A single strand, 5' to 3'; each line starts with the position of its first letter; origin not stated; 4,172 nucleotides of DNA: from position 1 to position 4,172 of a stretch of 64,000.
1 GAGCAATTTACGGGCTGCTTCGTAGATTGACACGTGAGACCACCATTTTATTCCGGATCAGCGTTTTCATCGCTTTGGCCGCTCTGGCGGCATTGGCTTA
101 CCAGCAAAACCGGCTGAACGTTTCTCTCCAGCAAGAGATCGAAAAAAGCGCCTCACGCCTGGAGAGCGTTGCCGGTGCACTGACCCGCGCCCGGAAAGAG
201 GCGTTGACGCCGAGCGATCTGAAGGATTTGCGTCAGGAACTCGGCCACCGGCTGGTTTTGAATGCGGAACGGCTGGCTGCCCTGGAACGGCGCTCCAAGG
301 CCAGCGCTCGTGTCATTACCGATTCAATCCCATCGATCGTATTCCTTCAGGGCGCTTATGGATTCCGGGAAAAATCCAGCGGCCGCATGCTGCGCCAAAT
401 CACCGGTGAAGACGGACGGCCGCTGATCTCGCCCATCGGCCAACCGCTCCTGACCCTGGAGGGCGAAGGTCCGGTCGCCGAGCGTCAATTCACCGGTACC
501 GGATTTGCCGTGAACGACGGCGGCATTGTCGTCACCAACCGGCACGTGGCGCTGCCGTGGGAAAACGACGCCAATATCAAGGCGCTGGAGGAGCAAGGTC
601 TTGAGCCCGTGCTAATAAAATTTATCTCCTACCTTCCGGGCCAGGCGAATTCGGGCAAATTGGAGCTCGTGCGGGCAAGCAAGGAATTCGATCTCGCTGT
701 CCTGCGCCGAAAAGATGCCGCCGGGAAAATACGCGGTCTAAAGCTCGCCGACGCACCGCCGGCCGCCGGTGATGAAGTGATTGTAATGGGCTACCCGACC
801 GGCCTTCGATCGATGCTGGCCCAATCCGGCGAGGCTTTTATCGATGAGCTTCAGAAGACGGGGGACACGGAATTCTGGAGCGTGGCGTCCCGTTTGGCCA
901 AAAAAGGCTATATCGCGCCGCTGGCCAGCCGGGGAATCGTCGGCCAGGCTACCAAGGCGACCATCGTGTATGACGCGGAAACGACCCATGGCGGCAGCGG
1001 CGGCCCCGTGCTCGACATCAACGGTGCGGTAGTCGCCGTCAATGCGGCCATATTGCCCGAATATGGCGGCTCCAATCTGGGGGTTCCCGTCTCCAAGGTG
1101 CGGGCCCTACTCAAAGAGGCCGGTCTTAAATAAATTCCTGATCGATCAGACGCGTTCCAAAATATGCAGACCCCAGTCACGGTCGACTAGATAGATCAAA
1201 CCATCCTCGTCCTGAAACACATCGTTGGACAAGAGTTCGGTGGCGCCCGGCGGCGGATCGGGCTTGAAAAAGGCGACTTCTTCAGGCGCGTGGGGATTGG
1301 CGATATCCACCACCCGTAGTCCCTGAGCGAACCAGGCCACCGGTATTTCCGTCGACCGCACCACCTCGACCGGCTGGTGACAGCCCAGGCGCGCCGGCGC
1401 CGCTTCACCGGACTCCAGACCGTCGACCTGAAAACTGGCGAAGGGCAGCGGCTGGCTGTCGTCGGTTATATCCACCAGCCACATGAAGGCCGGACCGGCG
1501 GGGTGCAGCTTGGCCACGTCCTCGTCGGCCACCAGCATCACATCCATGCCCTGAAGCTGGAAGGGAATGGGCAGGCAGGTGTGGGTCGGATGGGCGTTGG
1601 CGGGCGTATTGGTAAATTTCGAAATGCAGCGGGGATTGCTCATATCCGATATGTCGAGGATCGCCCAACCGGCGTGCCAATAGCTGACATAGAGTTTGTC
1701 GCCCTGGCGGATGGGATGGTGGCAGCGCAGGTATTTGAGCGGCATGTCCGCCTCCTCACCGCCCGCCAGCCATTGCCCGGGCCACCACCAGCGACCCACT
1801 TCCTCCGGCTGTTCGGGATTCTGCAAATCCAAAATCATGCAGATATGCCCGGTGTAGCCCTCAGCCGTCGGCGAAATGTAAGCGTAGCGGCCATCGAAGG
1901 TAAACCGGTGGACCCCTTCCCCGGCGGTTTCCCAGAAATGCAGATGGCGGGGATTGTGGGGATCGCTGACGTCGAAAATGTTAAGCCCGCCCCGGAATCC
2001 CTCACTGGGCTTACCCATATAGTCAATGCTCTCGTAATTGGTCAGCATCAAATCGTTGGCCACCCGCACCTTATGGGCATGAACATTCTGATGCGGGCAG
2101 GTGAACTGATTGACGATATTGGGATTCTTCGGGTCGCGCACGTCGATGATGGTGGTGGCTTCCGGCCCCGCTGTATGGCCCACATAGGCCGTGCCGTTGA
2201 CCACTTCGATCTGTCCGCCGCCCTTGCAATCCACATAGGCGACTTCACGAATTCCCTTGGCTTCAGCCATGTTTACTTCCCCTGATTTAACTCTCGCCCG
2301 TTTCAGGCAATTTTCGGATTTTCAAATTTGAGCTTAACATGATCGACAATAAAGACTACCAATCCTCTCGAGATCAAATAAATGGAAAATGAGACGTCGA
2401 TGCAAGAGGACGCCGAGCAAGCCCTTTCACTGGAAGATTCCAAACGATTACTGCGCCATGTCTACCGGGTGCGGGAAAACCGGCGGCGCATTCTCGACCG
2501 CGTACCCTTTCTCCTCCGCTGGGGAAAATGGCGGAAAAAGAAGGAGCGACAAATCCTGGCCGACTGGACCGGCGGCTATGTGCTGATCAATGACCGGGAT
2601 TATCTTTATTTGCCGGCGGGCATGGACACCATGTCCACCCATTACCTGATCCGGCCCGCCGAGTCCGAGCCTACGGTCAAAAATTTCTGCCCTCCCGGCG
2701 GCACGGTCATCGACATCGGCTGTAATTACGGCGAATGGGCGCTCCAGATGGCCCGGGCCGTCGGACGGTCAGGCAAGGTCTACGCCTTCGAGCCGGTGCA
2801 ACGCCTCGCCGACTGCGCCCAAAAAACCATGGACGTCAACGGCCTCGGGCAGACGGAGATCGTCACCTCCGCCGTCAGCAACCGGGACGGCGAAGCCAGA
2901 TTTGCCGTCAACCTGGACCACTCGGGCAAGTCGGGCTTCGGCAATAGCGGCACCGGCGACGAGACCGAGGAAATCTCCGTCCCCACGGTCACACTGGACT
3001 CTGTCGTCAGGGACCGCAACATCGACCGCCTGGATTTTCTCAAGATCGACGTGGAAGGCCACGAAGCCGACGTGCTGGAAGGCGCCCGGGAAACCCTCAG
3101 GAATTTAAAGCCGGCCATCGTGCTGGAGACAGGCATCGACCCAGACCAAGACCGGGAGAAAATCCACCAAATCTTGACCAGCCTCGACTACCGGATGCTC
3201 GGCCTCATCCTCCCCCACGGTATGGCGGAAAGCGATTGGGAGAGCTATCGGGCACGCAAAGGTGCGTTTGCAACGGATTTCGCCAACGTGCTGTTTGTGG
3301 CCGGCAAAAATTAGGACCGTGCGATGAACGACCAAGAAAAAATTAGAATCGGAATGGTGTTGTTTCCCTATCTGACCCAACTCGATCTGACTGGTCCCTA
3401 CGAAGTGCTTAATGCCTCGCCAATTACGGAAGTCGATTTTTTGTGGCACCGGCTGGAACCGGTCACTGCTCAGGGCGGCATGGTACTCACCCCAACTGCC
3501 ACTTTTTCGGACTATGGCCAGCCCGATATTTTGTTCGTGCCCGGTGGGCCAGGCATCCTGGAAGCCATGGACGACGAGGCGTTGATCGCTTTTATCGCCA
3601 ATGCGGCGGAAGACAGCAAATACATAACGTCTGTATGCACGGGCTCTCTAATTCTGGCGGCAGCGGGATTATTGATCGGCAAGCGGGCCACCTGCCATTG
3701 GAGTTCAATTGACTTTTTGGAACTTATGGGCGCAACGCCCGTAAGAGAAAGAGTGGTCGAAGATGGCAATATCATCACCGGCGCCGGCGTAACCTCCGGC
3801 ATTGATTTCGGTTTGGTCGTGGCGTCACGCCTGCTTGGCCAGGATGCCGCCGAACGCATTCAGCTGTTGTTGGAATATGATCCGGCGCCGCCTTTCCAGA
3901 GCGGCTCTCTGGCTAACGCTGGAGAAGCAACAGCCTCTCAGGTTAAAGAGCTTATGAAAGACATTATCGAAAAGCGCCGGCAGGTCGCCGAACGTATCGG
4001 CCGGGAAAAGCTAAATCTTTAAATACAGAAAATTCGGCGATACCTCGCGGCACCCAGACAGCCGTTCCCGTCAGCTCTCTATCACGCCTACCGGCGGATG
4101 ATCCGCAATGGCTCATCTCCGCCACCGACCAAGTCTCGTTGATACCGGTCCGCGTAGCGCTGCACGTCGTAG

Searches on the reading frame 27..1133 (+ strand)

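Call 36: search_protein_families(library=pfam, proteins=[window:27-1133:+], max_evalue=0.001)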
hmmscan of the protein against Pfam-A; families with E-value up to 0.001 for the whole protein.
window:27-1133:+ (368 aa): 2 families
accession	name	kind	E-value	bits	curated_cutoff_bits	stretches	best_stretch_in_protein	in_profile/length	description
PF13365.12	Trypsin_2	-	7.1e-19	69.4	27.6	1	157-338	1-144/144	Trypsin-like peptidase domain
PF00089.32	Trypsin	-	9.5e-06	26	20.6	1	155-352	25-208/220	Trypsin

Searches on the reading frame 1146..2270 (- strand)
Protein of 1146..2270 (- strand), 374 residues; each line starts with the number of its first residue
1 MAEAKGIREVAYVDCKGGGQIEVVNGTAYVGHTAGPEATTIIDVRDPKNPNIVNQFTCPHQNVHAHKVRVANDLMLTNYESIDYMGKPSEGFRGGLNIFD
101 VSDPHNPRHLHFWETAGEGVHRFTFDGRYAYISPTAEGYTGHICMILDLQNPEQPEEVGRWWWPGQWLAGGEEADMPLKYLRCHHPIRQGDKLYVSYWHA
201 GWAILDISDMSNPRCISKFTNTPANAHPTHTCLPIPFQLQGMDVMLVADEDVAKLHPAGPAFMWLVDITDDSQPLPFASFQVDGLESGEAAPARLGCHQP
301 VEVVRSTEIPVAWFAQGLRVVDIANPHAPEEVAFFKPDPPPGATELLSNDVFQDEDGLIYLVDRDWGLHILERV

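Call 36: search_protein_families(library=pfam, proteins=[window:1146-2270:-], max_evalue=0.001)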
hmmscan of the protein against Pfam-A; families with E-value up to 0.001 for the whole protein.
window:1146-2270:- (374 aa): 1 family
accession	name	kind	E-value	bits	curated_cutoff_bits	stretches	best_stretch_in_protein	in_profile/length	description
PF08309.17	LVIVD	-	3.1e-12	46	20.2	0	190-217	11-38/42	LVIVD repeat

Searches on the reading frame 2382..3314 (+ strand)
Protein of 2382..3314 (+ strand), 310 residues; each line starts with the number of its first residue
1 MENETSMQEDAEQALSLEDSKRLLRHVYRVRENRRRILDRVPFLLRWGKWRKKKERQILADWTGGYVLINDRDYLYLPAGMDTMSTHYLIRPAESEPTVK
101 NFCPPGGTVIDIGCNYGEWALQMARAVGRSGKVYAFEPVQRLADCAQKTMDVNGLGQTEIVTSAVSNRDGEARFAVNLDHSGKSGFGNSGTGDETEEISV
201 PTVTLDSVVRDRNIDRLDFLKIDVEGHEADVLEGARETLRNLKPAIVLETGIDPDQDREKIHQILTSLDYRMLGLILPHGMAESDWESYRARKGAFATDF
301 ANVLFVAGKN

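Call 36: search_protein_families(library=pfam, proteins=[window:2382-3314:+], max_evalue=0.001)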
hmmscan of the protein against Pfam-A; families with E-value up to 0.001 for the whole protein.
window:2382-3314:+ (310 aa): 4 families
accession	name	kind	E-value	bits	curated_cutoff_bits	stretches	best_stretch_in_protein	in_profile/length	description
PF05050.19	Methyltransf_21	-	1.3e-26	94.2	22.7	1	111-271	1-172/173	Methyltransferase FkbM domain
PF13489.12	Methyltransf_23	-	0.00013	22.2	27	1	103-146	20-60/164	Methyltransferase domain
PF13649.12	Methyltransf_25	-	0.00015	22.9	27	1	109-166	1-56/97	Methyltransferase domain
PF05575.17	V_cholerae_RfbT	-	0.0007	19.4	27.9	1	99-234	73-209/286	Vibrio cholerae RfbT protein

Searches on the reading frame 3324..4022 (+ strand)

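Call 36: search_protein_families(library=pfam, proteins=[window:3324-4022:+], max_evalue=0.001)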
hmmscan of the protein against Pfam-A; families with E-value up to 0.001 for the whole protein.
window:3324-4022:+ (232 aa): 1 family
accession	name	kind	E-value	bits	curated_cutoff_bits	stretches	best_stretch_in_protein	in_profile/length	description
PF01965.30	DJ-1_PfpI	-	3.4e-27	95.7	26.6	1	8-166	2-162/165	DJ-1/PfpI family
